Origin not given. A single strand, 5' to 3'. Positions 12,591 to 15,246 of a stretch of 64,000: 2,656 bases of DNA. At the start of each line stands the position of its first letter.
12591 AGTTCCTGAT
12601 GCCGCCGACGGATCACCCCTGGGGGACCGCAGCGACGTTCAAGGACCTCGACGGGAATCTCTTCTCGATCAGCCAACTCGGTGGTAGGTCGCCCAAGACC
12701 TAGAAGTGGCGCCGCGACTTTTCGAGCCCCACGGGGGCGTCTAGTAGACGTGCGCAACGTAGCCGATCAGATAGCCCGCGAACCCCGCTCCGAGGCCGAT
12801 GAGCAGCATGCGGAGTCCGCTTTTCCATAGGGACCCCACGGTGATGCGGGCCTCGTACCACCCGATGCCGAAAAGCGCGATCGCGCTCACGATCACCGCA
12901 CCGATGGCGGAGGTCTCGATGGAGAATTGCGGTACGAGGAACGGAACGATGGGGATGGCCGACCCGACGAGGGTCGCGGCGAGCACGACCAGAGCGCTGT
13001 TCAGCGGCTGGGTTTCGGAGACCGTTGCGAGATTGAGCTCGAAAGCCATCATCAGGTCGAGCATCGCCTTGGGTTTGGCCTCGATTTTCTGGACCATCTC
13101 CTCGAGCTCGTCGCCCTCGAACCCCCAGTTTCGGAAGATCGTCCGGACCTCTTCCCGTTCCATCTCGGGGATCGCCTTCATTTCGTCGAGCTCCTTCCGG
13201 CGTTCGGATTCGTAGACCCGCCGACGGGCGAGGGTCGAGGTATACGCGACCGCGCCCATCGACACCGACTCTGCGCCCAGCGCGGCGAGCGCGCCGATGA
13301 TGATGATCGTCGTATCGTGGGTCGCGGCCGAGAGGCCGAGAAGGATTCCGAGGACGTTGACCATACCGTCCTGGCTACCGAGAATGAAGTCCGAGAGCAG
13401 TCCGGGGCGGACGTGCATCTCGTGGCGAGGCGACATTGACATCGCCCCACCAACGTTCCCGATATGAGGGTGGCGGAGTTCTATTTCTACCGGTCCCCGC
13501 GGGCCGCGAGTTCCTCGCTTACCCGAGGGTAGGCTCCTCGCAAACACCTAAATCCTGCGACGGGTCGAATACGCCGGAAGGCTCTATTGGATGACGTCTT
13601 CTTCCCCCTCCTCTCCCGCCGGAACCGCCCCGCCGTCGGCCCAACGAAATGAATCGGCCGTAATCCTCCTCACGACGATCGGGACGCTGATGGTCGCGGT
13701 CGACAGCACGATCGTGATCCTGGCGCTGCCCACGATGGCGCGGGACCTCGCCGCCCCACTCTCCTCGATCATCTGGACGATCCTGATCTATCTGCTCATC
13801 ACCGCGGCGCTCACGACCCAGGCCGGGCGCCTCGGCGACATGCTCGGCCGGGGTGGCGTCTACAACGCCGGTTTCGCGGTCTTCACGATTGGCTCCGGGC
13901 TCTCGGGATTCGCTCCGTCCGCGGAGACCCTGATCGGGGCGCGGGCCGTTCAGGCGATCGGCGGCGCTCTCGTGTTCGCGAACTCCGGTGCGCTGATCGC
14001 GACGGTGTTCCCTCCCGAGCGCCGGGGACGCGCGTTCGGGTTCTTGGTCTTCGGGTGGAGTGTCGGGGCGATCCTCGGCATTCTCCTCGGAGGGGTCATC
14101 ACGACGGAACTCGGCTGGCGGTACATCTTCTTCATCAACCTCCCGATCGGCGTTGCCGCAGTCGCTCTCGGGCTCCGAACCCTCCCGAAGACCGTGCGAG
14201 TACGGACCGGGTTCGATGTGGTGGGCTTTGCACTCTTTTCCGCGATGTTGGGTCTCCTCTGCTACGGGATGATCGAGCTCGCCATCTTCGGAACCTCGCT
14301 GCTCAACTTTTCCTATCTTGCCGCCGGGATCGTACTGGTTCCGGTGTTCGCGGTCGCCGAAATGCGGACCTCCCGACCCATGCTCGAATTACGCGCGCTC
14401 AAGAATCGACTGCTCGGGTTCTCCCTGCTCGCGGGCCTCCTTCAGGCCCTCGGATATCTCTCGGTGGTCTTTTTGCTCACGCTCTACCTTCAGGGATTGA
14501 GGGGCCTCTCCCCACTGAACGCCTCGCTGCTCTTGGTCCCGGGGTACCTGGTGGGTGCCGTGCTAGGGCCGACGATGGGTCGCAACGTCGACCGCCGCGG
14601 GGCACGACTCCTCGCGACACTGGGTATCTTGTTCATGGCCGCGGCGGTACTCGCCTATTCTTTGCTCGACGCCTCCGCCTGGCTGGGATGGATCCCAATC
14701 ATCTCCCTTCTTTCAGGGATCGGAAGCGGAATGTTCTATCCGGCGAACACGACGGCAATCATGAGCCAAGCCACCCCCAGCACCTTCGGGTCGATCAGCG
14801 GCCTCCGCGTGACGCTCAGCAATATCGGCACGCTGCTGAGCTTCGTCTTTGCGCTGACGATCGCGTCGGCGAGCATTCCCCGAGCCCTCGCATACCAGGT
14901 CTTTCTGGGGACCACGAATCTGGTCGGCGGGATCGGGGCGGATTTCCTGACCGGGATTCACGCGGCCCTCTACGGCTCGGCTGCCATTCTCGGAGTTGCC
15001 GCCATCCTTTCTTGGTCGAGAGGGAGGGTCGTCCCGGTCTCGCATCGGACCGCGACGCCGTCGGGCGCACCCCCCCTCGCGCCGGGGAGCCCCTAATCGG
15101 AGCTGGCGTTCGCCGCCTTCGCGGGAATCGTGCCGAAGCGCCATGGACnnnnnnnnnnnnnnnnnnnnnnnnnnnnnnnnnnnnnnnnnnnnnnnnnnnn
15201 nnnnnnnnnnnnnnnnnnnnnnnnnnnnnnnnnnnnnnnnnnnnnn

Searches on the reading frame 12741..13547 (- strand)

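Call 35: search_protein_families(library=pfam, proteins=[window:12741-13547:-], max_evalue=0.0001)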
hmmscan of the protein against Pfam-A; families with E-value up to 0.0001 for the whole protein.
window:12741-13547:- (268 aa): 1 family
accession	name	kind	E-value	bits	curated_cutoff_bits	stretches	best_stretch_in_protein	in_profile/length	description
PF01988.24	VIT1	-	1.4e-52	179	28.1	1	51-263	1-214/214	VIT family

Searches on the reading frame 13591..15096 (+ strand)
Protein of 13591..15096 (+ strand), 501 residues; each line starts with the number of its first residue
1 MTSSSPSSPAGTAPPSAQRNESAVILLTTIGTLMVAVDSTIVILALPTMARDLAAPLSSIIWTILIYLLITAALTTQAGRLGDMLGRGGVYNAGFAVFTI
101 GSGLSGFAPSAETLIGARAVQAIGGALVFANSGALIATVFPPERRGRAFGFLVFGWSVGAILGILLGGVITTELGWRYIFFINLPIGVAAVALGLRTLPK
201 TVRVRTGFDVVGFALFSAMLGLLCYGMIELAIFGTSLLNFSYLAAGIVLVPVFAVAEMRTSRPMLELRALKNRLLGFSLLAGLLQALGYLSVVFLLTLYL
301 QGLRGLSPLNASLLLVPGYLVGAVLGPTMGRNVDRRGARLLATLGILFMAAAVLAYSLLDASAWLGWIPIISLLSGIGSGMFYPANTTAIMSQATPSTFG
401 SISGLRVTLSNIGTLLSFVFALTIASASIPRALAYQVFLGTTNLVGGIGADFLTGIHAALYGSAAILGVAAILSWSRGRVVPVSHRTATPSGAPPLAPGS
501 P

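Call 36: search_protein_families(library=pfam, proteins=[window:13591-15096:+], max_evalue=0.0001)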
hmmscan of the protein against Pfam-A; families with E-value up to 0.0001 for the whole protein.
window:13591-15096:+ (501 aa): 2 families
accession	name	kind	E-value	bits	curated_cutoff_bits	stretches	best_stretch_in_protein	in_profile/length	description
PF07690.21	MFS_1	-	3.9e-48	164.6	33.4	1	29-416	2-345/347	Major Facilitator Superfamily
PF00083.30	Sugar_tr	-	9.7e-08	31.7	22.3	1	58-202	46-195/452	Sugar (and other) transporter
